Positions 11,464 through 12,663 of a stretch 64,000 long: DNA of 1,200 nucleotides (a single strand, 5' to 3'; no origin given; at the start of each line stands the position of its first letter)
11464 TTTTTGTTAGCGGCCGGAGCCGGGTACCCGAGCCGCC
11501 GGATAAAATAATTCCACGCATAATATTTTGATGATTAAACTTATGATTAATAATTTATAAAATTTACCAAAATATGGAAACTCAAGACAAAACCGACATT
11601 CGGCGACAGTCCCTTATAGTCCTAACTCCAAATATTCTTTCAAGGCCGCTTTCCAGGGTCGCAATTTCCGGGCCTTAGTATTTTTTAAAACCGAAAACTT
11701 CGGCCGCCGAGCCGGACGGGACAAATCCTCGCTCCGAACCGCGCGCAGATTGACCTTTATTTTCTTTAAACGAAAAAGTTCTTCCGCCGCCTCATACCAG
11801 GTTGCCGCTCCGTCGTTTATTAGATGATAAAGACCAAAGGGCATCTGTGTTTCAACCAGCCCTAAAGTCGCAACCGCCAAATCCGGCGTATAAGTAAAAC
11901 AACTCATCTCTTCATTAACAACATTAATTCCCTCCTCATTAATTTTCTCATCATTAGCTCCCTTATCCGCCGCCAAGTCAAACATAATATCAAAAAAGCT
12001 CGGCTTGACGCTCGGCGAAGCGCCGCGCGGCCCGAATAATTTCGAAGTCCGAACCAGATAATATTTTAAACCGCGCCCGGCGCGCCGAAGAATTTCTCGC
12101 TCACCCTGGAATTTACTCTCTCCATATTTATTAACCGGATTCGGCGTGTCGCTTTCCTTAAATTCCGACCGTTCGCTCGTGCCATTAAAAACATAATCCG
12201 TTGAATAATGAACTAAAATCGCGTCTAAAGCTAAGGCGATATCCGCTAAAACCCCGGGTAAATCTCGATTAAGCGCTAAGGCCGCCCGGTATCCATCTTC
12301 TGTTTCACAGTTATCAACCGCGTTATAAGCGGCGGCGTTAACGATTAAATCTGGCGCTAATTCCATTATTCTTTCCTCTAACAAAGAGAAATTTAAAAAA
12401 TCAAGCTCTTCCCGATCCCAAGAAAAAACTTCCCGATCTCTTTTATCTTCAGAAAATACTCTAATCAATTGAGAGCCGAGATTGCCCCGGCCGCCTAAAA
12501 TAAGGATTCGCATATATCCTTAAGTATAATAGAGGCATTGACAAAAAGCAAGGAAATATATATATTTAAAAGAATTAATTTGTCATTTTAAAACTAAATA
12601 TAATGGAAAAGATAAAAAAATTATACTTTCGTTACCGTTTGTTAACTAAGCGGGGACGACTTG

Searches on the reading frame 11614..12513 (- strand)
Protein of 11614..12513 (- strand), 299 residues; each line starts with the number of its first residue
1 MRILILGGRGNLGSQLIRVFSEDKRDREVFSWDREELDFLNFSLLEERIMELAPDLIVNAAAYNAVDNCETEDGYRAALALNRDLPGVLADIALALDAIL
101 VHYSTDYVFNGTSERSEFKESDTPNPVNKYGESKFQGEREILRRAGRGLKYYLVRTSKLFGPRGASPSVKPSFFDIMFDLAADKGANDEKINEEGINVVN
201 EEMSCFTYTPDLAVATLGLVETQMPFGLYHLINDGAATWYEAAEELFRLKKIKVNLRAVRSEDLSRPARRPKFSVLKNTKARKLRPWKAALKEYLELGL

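Call 69: search_protein_families(library=pfam, proteins=[window:11614-12513:-], max_evalue=0.0001)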
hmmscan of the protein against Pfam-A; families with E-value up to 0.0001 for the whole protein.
window:11614-12513:- (299 aa): 2 families
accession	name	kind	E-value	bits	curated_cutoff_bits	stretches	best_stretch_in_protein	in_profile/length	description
PF04321.23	RmlD_sub_bind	-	2.3e-64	217.7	27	1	1-296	1-283/287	RmlD substrate binding domain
PF01370.27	Epimerase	-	7.8e-18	65.2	20.9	1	3-165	1-178/240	NAD dependent epimerase/dehydratase family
